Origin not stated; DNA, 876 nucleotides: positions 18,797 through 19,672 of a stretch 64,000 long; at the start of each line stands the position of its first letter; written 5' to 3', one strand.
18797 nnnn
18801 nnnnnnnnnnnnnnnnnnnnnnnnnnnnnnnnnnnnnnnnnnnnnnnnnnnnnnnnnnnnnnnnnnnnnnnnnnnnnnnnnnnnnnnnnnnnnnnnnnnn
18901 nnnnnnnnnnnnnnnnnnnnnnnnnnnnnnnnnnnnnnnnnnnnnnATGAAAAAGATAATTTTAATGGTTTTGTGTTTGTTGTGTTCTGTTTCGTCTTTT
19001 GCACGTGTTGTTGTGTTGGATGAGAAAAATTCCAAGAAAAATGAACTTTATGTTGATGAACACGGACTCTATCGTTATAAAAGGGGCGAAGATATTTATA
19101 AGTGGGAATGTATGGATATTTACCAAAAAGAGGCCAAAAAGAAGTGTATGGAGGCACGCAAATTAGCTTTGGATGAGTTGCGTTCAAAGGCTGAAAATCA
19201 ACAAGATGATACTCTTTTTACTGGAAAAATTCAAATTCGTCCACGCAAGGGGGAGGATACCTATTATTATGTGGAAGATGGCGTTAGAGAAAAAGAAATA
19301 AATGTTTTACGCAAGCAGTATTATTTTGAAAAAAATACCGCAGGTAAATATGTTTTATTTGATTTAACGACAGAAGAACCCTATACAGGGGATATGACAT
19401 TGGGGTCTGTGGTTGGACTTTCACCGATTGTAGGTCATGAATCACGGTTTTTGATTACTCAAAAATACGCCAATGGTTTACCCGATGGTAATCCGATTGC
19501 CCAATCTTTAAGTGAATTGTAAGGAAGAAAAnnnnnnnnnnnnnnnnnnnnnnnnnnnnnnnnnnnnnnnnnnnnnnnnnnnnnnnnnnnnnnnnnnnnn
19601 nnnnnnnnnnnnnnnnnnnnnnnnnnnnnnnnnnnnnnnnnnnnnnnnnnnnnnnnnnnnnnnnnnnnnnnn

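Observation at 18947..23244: Three lineage-specific genes translationally coupled into the conserved ruvA-ruvB-ybgC-tolQRA operon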

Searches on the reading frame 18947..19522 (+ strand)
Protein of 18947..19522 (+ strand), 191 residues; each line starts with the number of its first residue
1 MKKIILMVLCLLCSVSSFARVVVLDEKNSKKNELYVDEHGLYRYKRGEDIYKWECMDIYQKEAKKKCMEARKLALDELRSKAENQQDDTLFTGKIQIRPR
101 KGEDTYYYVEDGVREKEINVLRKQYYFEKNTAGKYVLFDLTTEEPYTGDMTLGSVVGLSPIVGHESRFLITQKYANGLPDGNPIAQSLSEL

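Call 3: search_protein_families(library=pfam, proteins=[window:18947-19522:+], max_evalue=0.01)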
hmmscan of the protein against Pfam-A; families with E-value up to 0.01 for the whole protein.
window:18947-19522:+ (191 aa): 0 families

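Call 4: search_protein_families(library=ncbifam, proteins=[window:18947-19522:+], max_evalue=0.01)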
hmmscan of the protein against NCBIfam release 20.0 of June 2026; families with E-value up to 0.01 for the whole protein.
window:18947-19522:+ (191 aa): 0 families

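Call 13: find_homologous_proteins(query=window:18947-19522:+, max_evalue=0.001)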
Query window:18947-19522:+ (191 aa): 19 proteins with E <= 0.001 among 152 candidates.
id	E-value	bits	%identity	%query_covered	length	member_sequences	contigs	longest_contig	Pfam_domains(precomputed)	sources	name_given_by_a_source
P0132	1.9e-119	414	97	100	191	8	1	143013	-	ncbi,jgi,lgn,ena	jgi:hypothetical protein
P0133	1.5e-112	392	92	100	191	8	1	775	-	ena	-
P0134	1.9e-96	339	79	100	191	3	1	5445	-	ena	-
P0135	6.9e-90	318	75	100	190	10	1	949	-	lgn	-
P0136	2.5e-86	306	69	100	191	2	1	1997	-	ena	-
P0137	4.1e-86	305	69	100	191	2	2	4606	-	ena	-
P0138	7.6e-86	305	68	100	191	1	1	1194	-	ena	-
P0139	8.1e-86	305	68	100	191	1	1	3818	-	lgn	-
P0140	1.9e-85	303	65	100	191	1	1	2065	-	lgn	-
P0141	2.2e-85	303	67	100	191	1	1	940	-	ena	-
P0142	2.6e-85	303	65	100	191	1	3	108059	-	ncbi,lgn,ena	-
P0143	3.5e-84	299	68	100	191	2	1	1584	-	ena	-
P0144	5.3e-84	299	68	100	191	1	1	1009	-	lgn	-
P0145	1.4e-83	297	65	100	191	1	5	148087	-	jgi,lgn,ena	-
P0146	2.8e-83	296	67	100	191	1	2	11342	-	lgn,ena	-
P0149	9.0e-42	161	45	99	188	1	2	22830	-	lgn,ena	-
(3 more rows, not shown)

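Call 14: search_protein_families(library=padloc, proteins=[window:18947-19522:+], max_evalue=0.1)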
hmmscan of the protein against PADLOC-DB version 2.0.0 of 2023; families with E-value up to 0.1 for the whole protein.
window:18947-19522:+ (191 aa): 0 families

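Call 16: find_encoding_contigs(protein=P0149, flank=10000, max_places=2)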
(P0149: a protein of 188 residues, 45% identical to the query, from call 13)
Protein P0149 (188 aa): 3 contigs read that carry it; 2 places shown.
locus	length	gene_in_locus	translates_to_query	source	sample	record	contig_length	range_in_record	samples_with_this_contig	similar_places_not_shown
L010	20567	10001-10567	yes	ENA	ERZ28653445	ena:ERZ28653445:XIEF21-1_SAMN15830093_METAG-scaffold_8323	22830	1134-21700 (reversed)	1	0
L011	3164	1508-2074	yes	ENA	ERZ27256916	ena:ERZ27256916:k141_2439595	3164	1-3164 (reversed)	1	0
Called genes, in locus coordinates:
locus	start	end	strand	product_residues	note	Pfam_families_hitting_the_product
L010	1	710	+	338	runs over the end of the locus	PF01193:RNA_pol_L, PF01000:RNA_pol_A_bac, PF03118:RNA_pol_A_CTD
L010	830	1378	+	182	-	PF01196:Ribosomal_L17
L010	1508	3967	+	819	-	-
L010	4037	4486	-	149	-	PF14316:DUF4381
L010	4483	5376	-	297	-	PF01882:DUF58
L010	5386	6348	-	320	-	PF00493:MCM (weak), PF20030:bpMoxR, PF07726:AAA_3, PF07728:AAA_5, PF17863:AAA_lid_2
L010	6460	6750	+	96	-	PF02673:BacA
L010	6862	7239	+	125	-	PF02673:BacA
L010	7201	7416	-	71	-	PF13467:RHH_4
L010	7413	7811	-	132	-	PF04386:SspB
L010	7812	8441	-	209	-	PF03796:DnaB_C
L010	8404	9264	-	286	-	PF00772:DnaB, PF03796:DnaB_C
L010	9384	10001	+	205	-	PF01330:RuvA_N, PF14520:HHH_5 (weak), PF07499:RuvA_C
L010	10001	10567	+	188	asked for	-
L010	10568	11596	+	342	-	PF05496:RuvB_N, PF06068:TIP49 (faint), PF01078:Mg_chelatase (faint), PF13191:AAA_16 (faint), PF00004:AAA, PF07728:AAA_5 (weak), PF17864:AAA_lid_4, PF05491:WHD_RuvB, +1 more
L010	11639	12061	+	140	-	PF01643:Acyl-ACP_TE (weak), PF13279:4HBT_2, PF03061:4HBT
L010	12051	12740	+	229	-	PF01618:MotA_ExbB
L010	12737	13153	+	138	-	PF02472:ExbD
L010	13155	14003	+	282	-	-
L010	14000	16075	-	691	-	PF00989:PAS (faint), PF08448:PAS_4 (faint), PF13426:PAS_9 (faint), PF00512:HisKA, PF02518:HATPase_c, PF00072:Response_reg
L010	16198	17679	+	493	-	PF08323:Glyco_transf_5, PF00534:Glycos_transf_1, PF13692:Glyco_trans_1_4 (weak)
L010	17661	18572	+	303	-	PF01408:GFO_IDH_MocA (weak), PF02629:CoA_binding (weak), PF03807:F420_oxidored (weak), PF16654:DAPDH_C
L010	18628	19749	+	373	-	PF13433:Peripla_BP_5 (weak), PF13458:Peripla_BP_6, PF01094:ANF_receptor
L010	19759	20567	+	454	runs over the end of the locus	PF02321:OEP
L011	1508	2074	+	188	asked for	-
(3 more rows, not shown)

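Call 29: find_related_loci(query=A4, collection=genome_contigs, flank=8000)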
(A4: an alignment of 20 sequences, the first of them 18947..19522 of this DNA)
Query A4 (191 aa) in genome_contigs; peptide patterns used: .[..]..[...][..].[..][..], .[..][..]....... (x = any residue, [..] = any of these).
58 stretches matched a pattern; 7 encode a relative of the query (tblastn E <= 1e-3); 7 distinct loci.
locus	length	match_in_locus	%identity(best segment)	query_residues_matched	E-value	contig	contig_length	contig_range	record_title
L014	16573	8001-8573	97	1-191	2e-126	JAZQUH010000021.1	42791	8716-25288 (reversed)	MAG: Alphaproteobacteria bacterium isolate T1900045181_TC20190177.MAGScoT_cleanbin_000009 SGB_5241_k141_1461905, whole g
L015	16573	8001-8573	91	1-191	3e-119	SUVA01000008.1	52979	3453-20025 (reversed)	MAG: Alphaproteobacteria bacterium isolate SIG60 NODE_14594_length_52979_cov_3.381518, whole genome shotgun sequence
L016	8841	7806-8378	68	1-191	3e-92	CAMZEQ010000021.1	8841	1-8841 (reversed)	MAG TPA_asm: uncultured Alphaproteobacteria bacterium isolate SRR10912534_bin.114_metaWRAP_v1.3_MAG genome assembly, con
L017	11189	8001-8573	65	1-191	1e-91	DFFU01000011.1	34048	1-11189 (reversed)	MAG TPA_asm: Alphaproteobacteria bacterium UBA3768 UBA3768_contig_154372, whole genome shotgun sequence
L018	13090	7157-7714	44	1-186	4e-51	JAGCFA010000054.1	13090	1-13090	MAG: Alphaproteobacteria bacterium isolate RGIG9732 Yak_Omasum-3__c851497, whole genome shotgun sequence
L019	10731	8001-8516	40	1-183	5e-37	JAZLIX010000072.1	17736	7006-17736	MAG: Alphaproteobacteria bacterium isolate T1900044969_TA20190031.MAGScoT_cleanbin_000037 SGB_4026_k141_2205128, whole g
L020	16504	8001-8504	38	5-183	1e-35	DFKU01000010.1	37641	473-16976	MAG TPA_asm: Alphaproteobacteria bacterium UBA3637 UBA3637_contig_10142, whole genome shotgun sequence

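Call 38: predict_structure(alignment_id=A4)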
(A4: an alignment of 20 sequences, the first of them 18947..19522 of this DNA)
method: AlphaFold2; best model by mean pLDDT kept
length: 191 residues; sequences in the alignment: 20
mean_pLDDT: 76.2   pTM: 0.56
mean pLDDT of the five models: 76.2, 75.0, 74.4, 73.5, 52.9
residues with pLDDT >= 90: 44; 70-90: 84; 50-70: 50; < 50: 13
segments of 3 or more residues with pLDDT < 50: 11-17, 82-87
pLDDT, mean of each block of 10 residues (from residue 1): 56 47 56 73 69 67 80 64 55 82 85 89 89 91 91 86 86 96 87 58
secondary structure, 60 per line:
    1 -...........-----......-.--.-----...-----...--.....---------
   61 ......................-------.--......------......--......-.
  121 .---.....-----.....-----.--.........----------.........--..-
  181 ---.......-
elements in order: H2-12 E18-23 E34-36 E42-44 H47-51 H61-82 E93-98 E105-110 E113-118 E125-129 E135-139 E148-156 E167-175 E184-187

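Call 55: search_protein_representatives(alignment_id=A4)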
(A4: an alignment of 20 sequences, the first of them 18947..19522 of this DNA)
Query: 20 sequences, 191 profile positions. Proteins with E-value up to 0.001 (for the whole library): 12; up to 1e-10: 7; up to 1e-30: 4. The best 12 are listed.
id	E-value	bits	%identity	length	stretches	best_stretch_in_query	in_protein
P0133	2.1e-99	347.2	-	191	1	1-190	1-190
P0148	2.6e-75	268.6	-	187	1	1-190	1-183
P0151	5.8e-70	251.2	-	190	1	1-189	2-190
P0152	2.4e-40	154.6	-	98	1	96-190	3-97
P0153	1.5e-18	83.5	-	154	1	1-78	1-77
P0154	2.0e-18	83.1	-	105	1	115-186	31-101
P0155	2.8e-14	69.6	-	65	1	121-189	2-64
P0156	2.0e-10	57.0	-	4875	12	81-116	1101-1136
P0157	3.4e-09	53.0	-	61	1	1-53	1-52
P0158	1.8e-06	44.1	-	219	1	18-59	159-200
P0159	1.2e-05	41.4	-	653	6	84-115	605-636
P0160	9.0e-04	35.3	-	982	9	36-62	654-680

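Call 56: search_protein_families(library=pfam, proteins=[P0156, P0159, P0160, P0158, window:18947-19522:+], max_evalue=1)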
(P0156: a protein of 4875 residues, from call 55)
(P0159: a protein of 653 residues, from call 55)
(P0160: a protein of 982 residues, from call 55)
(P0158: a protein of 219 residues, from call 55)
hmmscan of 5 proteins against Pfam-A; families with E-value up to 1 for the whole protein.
P0156 (4875 aa): 4 families
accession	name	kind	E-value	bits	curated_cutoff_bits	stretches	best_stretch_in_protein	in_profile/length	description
PF17803.7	Cadherin_4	-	1.1e-233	756.8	25.1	33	3862-3924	2-66/71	Bacterial cadherin-like domain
PF17963.7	Big_9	-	5e-79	261.7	23.6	17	4550-4638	1-89/89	Bacterial Ig domain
PF17892.7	Cadherin_5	-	3.5e-34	117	26.5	7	4550-4639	2-97/98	Cadherin-like domain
PF21027.3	Sde0182_C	-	0.013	16.5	27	1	4195-4246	29-82/83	Cellulose-binding protein Sde0182, C-terminal domain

P0159 (653 aa): 2 families
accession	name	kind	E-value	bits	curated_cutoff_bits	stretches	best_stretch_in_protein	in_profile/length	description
PF01429.25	MBD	-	9e-41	137.8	21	6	252-295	7-48/77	Methyl-CpG binding domain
PF18719.7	ArlS_N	-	2.2e-10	41.3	27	1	537-596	52-116/140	ArlS sensor domain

P0160 (982 aa): 13 families
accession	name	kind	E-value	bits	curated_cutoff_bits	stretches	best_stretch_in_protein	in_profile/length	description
PF17963.7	Big_9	-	2.8e-120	393.9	23.6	9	29-110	9-88/89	Bacterial Ig domain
PF17892.7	Cadherin_5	-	1.6e-64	214.3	26.5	9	744-792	50-98/98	Cadherin-like domain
PF17803.7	Cadherin_4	-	2.7e-33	114.7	25.1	9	13-80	5-71/71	Bacterial cadherin-like domain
PF17936.7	Big_6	-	2.4e-24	85.8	27.6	0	51-103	19-73/83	Bacterial Ig domain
PF19076.6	CshA_repeat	-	4.1e-19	69.6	27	9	722-782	38-94/103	Surface adhesin CshA repetitive domain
PF22005.2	WWE_1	-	2.4e-10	41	27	0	78-112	9-43/72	Parp14 WWE domain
PF16184.11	Cadherin_3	-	8.6e-09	35.8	25.5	0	78-110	72-104/106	Cadherin-like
PF20768.2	Topo_VI_alpha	-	1.1e-08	35.2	23.6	0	35-49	2-16/50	All-beta domain in DNA topoisomerase VI alpha subunit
PF15367.11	CABS1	-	8.5e-08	32.1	27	0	671-731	124-184/397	Calcium-binding and spermatid-specific protein 1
PF21112.3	CsgH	-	0.00029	21.2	27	0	51-83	24-56/88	CsgH protein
PF05001.18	RNA_pol_Rpb1_R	-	0.054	14.2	20.3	0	52-58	2-8/14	RNA polymerase Rpb1 C-terminal repeat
PF18968.5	DUF5707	-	0.062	13.7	26.8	0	81-100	10-29/98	Family of unknown function (DUF5707)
PF14620.12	YPEB_PepSY1-2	-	0.72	10.4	31.7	0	673-712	59-98/195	YpeB sporulation, PepSY1 and PepSY2 domains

P0158 (219 aa): 2 families
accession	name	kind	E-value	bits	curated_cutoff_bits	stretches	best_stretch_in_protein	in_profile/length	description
PF02837.24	Glyco_hydro_2_N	-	9.3e-06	26.1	28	1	43-96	54-107/169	Glycosyl hydrolases family 2, sugar binding domain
PF22666.2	Glyco_hydro_2_N2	-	0.00042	20.9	27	1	11-93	1-88/167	Glycosyl hydrolase 2 galactose-binding domain-like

window:18947-19522:+ (191 aa): 1 family
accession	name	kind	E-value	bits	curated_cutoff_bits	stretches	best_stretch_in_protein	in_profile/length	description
PF11337.13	DUF3139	-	0.46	11.5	27.3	0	103-138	37-73/83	Protein of unknown function (DUF3139)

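Call 60: fold_search(model_id=the predicted structure, library=pdb)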
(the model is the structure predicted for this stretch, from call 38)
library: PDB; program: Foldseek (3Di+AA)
matches with E <= 10: 481; with E <= 0.001: 0
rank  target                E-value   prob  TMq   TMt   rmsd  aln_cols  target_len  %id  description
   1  7som_a                4.4e-01  0.25  0.19  0.12  13.7       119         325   10  Ciliary C2 central pair apparatus isolated from Chlamydomonas reinhardtii (released 2022-04-13)
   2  7asd_AA               7.1e-01  0.10  0.15  0.08  13.0       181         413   12  Structure of native royal jelly filaments (released 2020-12-30)
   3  7mq9_L4               7.1e-01  0.05  0.11  0.09  19.4       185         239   14  Cryo-EM structure of the human SSU processome, state pre-A1* (released 2021-09-22)
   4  22gu                  8.0e-01  0.05  0.13  0.10  14.7       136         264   12  Crystal structure of the CJ1041C protein from Campylobacter jejuni in complex with Ca2+ in space group P212121 (released 2026-04-01)
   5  5m8c_A                8.9e-01  0.13  0.15  0.10  12.9       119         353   11  Spliceosome component (released 2018-02-28)
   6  6j6g_O                9.4e-01  0.15  0.17  0.10  13.8       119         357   11  Cryo-EM structure of the yeast B*-a2 complex at an average resolution of 3.2 angstrom (released 2019-04-24)
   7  8fdt_B                9.4e-01  0.09  0.14  0.10  13.3       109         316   11  Engineered human dynein motor domain in the microtubule-unbound state with LIS1 complex in the buffer containing ATP-V (released 2023-06-21)
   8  9exf_C                9.4e-01  0.08  0.16  0.10  12.3       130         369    9  Crystal structure of Yeast Clathrin Heavy Chain N-terminal domain bound to YAP1801 peptide (LIDM) (released 2024-11-13)
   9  8gfv_B                9.9e-01  0.13  0.16  0.11  13.0       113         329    9  CryoEM structure of beta-2-adrenergic receptor in complex with GTP-bound Gs heterotrimer (transition intermediate #1 o (released 2024-03-06)
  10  8rqc_A                9.9e-01  0.10  0.12  0.09  14.9        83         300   11  Crystal structure of CRBN-midi in complex with mezigdomide and IKZF1 ZF2 (released 2024-09-25)
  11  5t2a_7                1.1e+00  0.13  0.17  0.12  12.6       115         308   11  CryoEM structure of the Leishmania donovani 80S ribosome at 2.9 Angstrom resolution (released 2017-01-25)
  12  1jjo_C                1.2e+00  0.09  0.15  0.12  15.0       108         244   11  Crystal Structure of Mouse Neuroserpin (Cleaved form) (released 2002-01-09)
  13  1h2i_A                1.2e+00  0.12  0.14  0.14  14.2        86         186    7  Human Rad52 protein, N-terminal domain (released 2002-10-10)
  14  6ste_C                1.3e+00  0.09  0.11  0.22  12.4        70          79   17  Crystal structure of the tick chemokine-binding protein Evasin-4 (SG 3) (released 2020-09-02)
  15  7bnq_B                1.4e+00  0.11  0.17  0.10  12.9       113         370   10  Lateral-closed conformation of the lid-locked BAM complex (BamA E435C S665C, BamBDCE) by cryoEM (released 2021-06-02)
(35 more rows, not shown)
